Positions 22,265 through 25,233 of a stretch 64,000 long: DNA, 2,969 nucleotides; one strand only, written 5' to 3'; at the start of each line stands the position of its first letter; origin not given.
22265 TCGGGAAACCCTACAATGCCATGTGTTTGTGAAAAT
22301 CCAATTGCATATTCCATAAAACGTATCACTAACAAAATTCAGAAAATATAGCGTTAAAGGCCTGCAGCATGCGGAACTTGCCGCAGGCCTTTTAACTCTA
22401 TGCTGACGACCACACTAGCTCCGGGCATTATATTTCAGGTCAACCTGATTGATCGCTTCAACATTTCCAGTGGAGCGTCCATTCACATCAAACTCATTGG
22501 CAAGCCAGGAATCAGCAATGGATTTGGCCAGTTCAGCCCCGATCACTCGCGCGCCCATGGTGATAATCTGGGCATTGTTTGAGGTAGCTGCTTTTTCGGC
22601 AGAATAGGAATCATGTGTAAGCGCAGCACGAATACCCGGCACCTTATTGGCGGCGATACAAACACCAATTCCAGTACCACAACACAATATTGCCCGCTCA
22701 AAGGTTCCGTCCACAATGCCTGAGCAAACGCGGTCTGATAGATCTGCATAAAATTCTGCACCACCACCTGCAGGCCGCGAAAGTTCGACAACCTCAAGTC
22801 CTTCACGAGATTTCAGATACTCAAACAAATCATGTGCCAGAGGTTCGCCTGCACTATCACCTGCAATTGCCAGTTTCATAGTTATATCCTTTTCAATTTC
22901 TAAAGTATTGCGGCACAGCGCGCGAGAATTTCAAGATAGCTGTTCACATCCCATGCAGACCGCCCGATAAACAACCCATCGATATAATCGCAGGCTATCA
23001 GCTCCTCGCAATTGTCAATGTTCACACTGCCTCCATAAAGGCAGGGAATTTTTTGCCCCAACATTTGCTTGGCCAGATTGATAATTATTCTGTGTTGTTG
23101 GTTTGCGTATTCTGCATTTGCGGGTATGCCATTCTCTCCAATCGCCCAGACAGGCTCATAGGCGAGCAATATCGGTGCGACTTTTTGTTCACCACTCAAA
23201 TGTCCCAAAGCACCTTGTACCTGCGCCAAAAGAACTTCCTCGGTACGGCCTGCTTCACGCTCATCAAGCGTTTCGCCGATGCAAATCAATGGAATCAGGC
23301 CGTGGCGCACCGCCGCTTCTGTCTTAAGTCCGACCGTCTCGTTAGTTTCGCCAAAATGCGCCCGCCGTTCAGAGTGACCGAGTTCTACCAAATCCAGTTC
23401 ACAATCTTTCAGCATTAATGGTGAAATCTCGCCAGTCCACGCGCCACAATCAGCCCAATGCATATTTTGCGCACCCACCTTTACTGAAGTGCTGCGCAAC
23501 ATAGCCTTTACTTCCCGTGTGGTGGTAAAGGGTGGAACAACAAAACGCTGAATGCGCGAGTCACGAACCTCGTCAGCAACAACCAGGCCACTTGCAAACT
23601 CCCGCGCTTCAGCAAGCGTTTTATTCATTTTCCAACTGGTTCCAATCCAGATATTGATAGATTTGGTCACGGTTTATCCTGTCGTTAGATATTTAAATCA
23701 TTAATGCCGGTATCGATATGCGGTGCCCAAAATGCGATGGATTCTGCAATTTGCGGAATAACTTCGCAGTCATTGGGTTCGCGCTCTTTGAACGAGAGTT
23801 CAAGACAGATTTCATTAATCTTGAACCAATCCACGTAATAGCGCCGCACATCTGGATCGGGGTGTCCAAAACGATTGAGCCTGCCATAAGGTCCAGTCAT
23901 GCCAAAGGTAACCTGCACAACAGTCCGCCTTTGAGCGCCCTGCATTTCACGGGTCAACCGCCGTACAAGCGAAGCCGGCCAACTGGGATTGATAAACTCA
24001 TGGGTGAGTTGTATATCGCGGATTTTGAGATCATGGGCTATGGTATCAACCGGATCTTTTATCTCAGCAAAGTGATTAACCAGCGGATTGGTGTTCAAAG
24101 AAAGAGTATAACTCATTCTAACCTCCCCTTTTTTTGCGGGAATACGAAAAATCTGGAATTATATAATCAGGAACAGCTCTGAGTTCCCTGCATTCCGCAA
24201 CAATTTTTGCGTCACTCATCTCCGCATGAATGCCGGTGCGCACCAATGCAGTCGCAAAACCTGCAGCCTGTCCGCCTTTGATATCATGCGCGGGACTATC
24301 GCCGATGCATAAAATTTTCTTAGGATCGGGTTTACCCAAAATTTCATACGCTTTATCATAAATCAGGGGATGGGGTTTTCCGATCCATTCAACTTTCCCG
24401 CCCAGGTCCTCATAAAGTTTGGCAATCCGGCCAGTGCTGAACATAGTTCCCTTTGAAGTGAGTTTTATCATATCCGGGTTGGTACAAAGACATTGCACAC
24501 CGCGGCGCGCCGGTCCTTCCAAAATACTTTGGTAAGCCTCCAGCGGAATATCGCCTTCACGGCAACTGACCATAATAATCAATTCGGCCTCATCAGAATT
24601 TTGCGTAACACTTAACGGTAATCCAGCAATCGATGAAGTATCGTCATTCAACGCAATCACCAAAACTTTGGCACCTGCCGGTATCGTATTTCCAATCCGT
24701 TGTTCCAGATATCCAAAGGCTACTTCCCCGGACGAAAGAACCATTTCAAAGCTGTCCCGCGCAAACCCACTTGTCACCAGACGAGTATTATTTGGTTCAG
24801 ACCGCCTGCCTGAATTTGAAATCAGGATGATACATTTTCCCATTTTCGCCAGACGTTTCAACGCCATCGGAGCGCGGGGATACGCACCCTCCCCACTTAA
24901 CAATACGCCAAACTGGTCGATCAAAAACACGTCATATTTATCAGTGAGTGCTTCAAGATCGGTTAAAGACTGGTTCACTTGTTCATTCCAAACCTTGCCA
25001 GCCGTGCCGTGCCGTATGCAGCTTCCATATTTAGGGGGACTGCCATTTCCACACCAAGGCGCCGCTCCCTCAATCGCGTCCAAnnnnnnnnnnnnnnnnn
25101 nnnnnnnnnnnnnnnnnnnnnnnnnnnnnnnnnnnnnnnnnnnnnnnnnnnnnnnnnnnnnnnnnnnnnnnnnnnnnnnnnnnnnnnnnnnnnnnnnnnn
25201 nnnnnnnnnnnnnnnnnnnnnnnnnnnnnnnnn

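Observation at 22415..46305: Two polyol loci share an eryC-tpiA module that has decayed reciprocally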

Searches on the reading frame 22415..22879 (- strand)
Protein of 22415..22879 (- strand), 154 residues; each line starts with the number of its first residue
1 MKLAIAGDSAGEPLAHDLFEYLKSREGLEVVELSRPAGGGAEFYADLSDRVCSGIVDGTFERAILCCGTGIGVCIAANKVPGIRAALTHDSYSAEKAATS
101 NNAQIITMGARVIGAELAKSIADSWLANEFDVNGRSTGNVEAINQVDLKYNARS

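Call 8: search_protein_families(library=pfam, proteins=[window:22415-22879:-])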
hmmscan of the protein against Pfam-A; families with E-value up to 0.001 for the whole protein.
window:22415-22879:- (154 aa): 1 family
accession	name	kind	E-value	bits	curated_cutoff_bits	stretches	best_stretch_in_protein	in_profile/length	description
PF02502.23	LacAB_rpiB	-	3.2e-41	141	24.7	1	4-143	2-138/138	Ribose/Galactose Isomerase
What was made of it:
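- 22415..22879 (-): rpiB1 / eryI, D-erythrulose-4-phosphate isomerase. Intact, 154 aa. Pfam LacAB_rpiB, 141 bits (call 8).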

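Call 34: search_protein_families(library=ncbifam, proteins=[window:22415-22879:-], max_evalue=0.00001)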
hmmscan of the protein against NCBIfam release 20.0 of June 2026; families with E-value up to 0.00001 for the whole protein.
window:22415-22879:- (154 aa): 11 families
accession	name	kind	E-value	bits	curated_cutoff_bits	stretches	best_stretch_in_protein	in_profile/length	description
NF051858.1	EryPhIsonDerIRhiz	equivalog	1e-75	252.9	240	1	1-150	1-150/150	D-erythrulose-4-phosphate isomerase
NF004051.0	PRK05571.1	subfamily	1.3e-48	164.6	135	1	1-147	2-146/149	ribose-5-phosphate isomerase B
TIGR02133.1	RPI_actino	equivalog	2.6e-34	118.2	168.2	1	1-145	1-144/148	ribose-5-phosphate isomerase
TIGR00689.1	rpiB_lacA_lacB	subfamily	8.3e-33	113.3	88.3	1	4-146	2-142/145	RpiB/LacA/LacB family sugar-phosphate isomerase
TIGR01120.1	rpiB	equivalog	1.3e-30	106.2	138.65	1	2-146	1-142/143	ribose 5-phosphate isomerase B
NF006381.0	PRK08622.1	equivalog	3e-22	79.2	234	1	1-149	1-147/171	galactose-6-phosphate isomerase subunit LacB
NF006380.0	PRK08621.1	equivalog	1.1e-17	64.8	164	1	1-142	1-137/142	galactose-6-phosphate isomerase subunit LacA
TIGR01119.1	lacB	equivalog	5.8e-17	61.9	312.55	1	1-136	1-134/171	galactose-6-phosphate isomerase subunit LacB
NF009258.0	PRK12615.1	equivalog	1.1e-14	54.6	325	1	1-133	1-131/171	galactose-6-phosphate isomerase subunit LacB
NF009257.0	PRK12613.1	equivalog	3.4e-12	46.7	243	1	4-145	4-139/141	galactose-6-phosphate isomerase subunit LacA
TIGR01118.1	lacA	equivalog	5.2e-12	46.1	181.1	1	1-145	1-140/141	galactose-6-phosphate isomerase subunit LacA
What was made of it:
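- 22415..22879 (-): NCBIfam NF051858 equivalog, 253 bits against a cut-off of 240 (call 34).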

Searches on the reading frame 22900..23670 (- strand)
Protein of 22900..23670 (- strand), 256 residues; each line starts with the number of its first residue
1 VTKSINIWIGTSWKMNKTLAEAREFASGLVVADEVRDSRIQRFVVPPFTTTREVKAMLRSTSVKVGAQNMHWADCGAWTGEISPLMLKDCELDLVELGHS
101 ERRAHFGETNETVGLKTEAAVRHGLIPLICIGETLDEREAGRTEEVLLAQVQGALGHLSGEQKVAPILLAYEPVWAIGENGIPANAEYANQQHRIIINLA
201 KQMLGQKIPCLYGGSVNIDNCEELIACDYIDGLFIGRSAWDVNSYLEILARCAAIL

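Call 8: search_protein_families(library=pfam, proteins=[window:22900-23670:-])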
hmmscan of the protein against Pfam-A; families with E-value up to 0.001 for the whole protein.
window:22900-23670:- (256 aa): 1 family
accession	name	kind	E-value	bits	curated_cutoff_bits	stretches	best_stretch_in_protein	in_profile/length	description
PF00121.24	TIM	-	1.5e-73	247.8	20.1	1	8-250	2-243/245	Triosephosphate isomerase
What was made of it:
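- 22900..23670 (-): tpi1 / eryH, L-erythrulose-1-phosphate isomerase (Tpi-like). Intact, 256 aa. Pfam TIM, 248 bits (call 8).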

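Call 20: find_homologous_proteins(query=window:22900-23670:-, max_evalue=1e-60)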
Query window:22900-23670:- (256 aa): 4973 proteins with E <= 1e-60 among 8000 candidates; the best 120 are listed.
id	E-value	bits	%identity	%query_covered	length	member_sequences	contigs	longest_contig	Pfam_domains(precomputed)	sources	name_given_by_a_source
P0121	1.7e-156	537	94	100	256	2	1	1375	PF00121.25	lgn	-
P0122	3.3e-144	497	86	100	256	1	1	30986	PF00121.25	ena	-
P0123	8.5e-128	443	78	98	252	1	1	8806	PF00121.25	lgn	-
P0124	3.0e-127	442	76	100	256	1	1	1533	PF00121.25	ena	-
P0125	9.8e-127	440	76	99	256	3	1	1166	PF00121.25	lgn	-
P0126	1.6e-126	439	78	98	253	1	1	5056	PF00121.25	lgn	-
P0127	1.8e-126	439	75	99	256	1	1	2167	PF00121.25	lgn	-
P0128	2.1e-126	439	77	98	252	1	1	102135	PF00121.25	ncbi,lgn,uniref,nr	ncbi:triose-phosphate isomerase [Paracoccus homiensis]|uniref:Triosephosphate isomerase n=1 Tax=Para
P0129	2.5e-126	439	76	99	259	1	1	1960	PF00121.25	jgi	-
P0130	3.0e-126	438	77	98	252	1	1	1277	PF00121.25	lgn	-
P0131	6.6e-126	437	77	98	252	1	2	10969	PF00121.25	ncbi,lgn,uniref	ncbi:triose-phosphate isomerase [Paracoccus seriniphilus]|uniref:triose-phosphate isomerase n=1 Tax=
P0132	8.8e-126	437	77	98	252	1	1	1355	PF00121.25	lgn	-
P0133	1.1e-125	437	77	98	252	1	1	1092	PF00121.25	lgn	-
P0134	1.2e-125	436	75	100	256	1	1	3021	PF00121.25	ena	-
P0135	1.5e-125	436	74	100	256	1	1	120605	PF00121.25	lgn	-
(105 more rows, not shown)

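Call 21: find_encoding_contigs(protein=P0122, flank=10000, max_places=4)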
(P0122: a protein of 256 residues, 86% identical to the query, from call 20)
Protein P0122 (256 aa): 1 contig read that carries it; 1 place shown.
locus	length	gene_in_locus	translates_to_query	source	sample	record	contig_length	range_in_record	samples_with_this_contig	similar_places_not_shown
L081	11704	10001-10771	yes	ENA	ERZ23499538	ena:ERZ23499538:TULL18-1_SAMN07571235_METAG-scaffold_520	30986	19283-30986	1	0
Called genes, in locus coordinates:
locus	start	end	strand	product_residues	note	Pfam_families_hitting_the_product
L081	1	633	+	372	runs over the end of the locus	PF00005:ABC_tran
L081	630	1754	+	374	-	PF00005:ABC_tran, PF17912:OB_MalK (weak), PF08402:TOBE_2 (weak)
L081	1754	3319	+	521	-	PF00370:FGGY_N, PF02782:FGGY_C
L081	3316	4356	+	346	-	PF00389:2-Hacid_dh, PF02826:2-Hacid_dh_C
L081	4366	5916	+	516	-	PF01266:DAO, PF16901:DAO_C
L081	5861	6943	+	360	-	PF00596:Aldolase_II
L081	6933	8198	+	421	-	PF00370:FGGY_N, PF02782:FGGY_C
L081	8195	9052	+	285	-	PF13344:Hydrolase_6, PF00702:Hydrolase, PF13242:Hydrolase_like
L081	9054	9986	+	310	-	PF01261:AP_endonuc_2 (weak)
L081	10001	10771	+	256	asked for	PF00121:TIM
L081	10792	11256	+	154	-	PF02502:LacAB_rpiB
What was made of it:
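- L081 runs eryA-2HADH-eryB-AldII-FGGY-HAD-eryC(310 aa)-tpi-rpiB (call 21).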

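Call 22: find_encoding_contigs(protein=P0121, flank=10000, max_places=4)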
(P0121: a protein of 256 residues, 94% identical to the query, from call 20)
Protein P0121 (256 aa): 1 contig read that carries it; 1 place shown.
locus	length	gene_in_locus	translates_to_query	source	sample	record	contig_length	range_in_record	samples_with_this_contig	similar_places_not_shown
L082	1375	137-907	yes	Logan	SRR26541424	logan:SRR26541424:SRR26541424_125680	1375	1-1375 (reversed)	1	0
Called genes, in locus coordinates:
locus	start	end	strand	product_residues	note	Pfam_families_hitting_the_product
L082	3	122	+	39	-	?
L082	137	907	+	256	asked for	PF00121:TIM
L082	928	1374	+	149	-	?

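Call 34: search_protein_families(library=ncbifam, proteins=[window:22900-23670:-], max_evalue=0.00001)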
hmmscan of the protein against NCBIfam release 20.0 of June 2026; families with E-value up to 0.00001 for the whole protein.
window:22900-23670:- (256 aa): 9 families
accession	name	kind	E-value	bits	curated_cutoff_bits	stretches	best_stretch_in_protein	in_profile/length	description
NF000722.0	PRK00042.2-1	equivalog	6.4e-124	412.3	293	1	6-254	3-250/256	triose-phosphate isomerase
NF012036.0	PRK15492.1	equivalog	1.5e-66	224.5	509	1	6-251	4-257/261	triosephosphate isomerase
NF011497.0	PRK14905.1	equivalog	9.8e-64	215.9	485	1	6-250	5-257/357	triosephosphate isomerase/PTS system glucose/sucrose-specific transporter subunit IIB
NF010569.0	PRK13962.1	equivalog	3e-62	210.7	883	1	9-249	401-641/645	bifunctional phosphoglycerate kinase/triosephosphate isomerase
NF011163.0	PRK14565.1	equivalog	2.3e-51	174.8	298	1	9-252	5-234/240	triosephosphate isomerase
NF000728.0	PRK00042.3-2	equivalog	1.6e-39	135.8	255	1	11-250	5-227/231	triose-phosphate isomerase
TIGR00419.1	tim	equivalog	2.2e-35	122.6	130.6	1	9-236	2-221/228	triose-phosphate isomerase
NF000729.0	PRK00042.3-3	equivalog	4.2e-29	102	309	1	63-249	54-231/234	triose-phosphate isomerase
NF003302.0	PRK04302.1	subfamily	4.3e-07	29.9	132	1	32-132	28-122/223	triose-phosphate isomerase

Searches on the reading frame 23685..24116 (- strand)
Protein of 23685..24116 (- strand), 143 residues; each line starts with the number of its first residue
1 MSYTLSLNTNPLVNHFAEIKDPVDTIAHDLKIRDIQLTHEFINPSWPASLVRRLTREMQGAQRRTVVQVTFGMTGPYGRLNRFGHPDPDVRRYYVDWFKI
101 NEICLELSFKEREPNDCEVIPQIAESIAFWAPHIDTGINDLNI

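Call 8: search_protein_families(library=pfam, proteins=[window:23685-24116:-])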
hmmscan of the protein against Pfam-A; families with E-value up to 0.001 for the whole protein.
window:23685-24116:- (143 aa): 0 families
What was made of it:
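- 23685..24116 (-): eryC1 remnant. A 143-aa in-frame ORF that lacks 501 bp (167 codons). The junction is at about 23816-23821. The ortholog in L081 is 310 aa. No Pfam domain is detected (call 8).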

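Call 11: find_encoding_contigs(protein=window:23685-24116:-, flank=10000, max_places=6)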
Protein window:23685-24116:- (143 aa): no gene with exactly this product is on record in the collection.

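Call 12: find_homologous_proteins(query=window:23685-24116:-)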
Query window:23685-24116:- (143 aa): 227 proteins with E <= 0.001 among 234 candidates; the best 120 are listed.
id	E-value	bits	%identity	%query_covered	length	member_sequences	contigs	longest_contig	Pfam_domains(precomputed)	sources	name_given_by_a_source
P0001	4.5e-94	330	100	100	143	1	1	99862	-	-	-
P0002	2.6e-46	175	61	92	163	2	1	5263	PF01261.31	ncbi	ncbi:MAG: sugar phosphate isomerase/epimerase family protein, partial [Janthinobacterium lividum]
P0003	8.4e-46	173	64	90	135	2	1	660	-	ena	-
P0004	6.4e-45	171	79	69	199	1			PF01261.31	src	-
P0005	1.4e-44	170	71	77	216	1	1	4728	PF01261.31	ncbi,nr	ncbi:MAG: aminotransferase, partial [Rhizobiales bacterium]|nr:aminotransferase [Hyphomicrobiales ba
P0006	6.4e-44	167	69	78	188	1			-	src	-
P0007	1.4e-43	166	71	76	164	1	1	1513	-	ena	-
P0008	2.0e-43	166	76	69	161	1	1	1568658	PF01261.31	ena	-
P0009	2.3e-43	166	74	69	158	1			PF01261.31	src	-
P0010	2.6e-43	165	75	69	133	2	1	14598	-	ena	-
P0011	2.8e-43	165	75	69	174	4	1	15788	PF01261.31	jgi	jgi:D-erythrulose 1-phosphate 3-epimerase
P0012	3.2e-43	165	74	69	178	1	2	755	PF01261.31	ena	-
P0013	3.5e-43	165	72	69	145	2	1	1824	PF01261.31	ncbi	ncbi:MAG: aminotransferase, partial [Paracoccaceae bacterium]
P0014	3.6e-43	165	76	69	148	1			-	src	-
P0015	4.1e-43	165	75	69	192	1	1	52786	PF01261.31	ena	-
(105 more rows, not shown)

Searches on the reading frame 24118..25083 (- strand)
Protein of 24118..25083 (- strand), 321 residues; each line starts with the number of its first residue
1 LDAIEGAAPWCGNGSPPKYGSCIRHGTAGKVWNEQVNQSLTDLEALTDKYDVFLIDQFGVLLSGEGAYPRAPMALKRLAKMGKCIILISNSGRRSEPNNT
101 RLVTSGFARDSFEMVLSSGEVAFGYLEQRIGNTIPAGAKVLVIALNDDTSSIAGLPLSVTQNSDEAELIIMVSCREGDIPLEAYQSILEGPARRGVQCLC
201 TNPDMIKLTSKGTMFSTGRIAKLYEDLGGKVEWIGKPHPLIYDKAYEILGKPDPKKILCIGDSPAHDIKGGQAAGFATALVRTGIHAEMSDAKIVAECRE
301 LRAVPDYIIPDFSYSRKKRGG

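Call 8: search_protein_families(library=pfam, proteins=[window:24118-25083:-])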
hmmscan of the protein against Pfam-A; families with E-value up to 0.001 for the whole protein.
window:24118-25083:- (321 aa): 4 families
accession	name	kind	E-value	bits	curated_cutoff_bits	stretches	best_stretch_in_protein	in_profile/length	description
PF13242.12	Hydrolase_like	-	3e-15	56.3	22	1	234-312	2-72/75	HAD-hyrolase-like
PF13344.12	Hydrolase_6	-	1.8e-14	54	27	1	53-149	1-92/101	Haloacid dehalogenase-like hydrolase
PF00702.32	Hydrolase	-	1.7e-12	48.6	26.4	1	198-275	118-191/191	haloacid dehalogenase-like hydrolase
PF13419.12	HAD_2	-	5.4e-05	23.8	23.8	1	235-281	134-178/178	Haloacid dehalogenase-like hydrolase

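Call 34: search_protein_families(library=ncbifam, proteins=[window:24118-25083:-], max_evalue=0.00001)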
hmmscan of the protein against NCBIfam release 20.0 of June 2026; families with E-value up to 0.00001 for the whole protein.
window:24118-25083:- (321 aa): 9 families
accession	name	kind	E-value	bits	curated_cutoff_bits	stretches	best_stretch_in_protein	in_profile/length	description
TIGR01459.1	HAD-SF-IIA-hyp4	hypoth_equivalog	1.2e-62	211.5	103.75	1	43-282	1-241/242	TIGR01459 family HAD-type hydrolase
TIGR01460.1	HAD-SF-IIA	subfamily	3.3e-31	108.9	100.15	1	53-284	1-246/246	HAD-IIA family hydrolase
TIGR01452.1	PGP_euk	subfamily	2.1e-18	66.7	201.95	2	50-143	2-91/279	phosphoglycolate/pyridoxal phosphate family phosphatase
TIGR01457.1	HAD-SF-IIA-hyp2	hypoth_equivalog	4.5e-14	52.5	247.65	1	50-287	1-228/249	TIGR01457 family HAD-type hydrolase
TIGR01456.1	CECR5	hypoth_equivalog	1.1e-09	37.6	139.25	1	231-294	228-303/321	TIGR01456 family HAD-type hydrolase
TIGR02253.1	CTE7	subfamily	9.7e-09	35.3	169.75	1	234-290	148-203/221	TIGR02253 family HAD-type hydrolase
TIGR02254.1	YjjG_YfnB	equivalog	5e-08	32.7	159.9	1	234-302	150-217/223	YjjG family noncanonical pyrimidine nucleotidase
NF006976.0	PRK09449.1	equivalog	5.3e-08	32.6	183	1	234-286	148-200/225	pyrimidine 5'-nucleotidase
TIGR01458.1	HAD-SF-IIA-hyp3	hypoth_equivalog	1.5e-07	31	175.95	1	213-288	155-230/257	TIGR01458 family HAD-type hydrolase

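Call 47: find_related_loci(query=window:24118-24975:-, collection=metagenome_contigs, flank=10000)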
Query window:24118-24975:- (285 aa) in metagenome_contigs; peptide patterns used: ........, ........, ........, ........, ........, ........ (x = any residue, [..] = any of these).
122 stretches matched a pattern; 1 encode a relative of the query (tblastn E <= 1e-3); 1 distinct loci.
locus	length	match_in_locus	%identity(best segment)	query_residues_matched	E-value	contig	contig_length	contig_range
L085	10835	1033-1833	33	7-276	3e-35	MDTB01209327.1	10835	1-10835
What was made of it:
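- Tried and rejected: A metagenome scan with the HAD protein found only one relative, at 33% identity (call 47).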
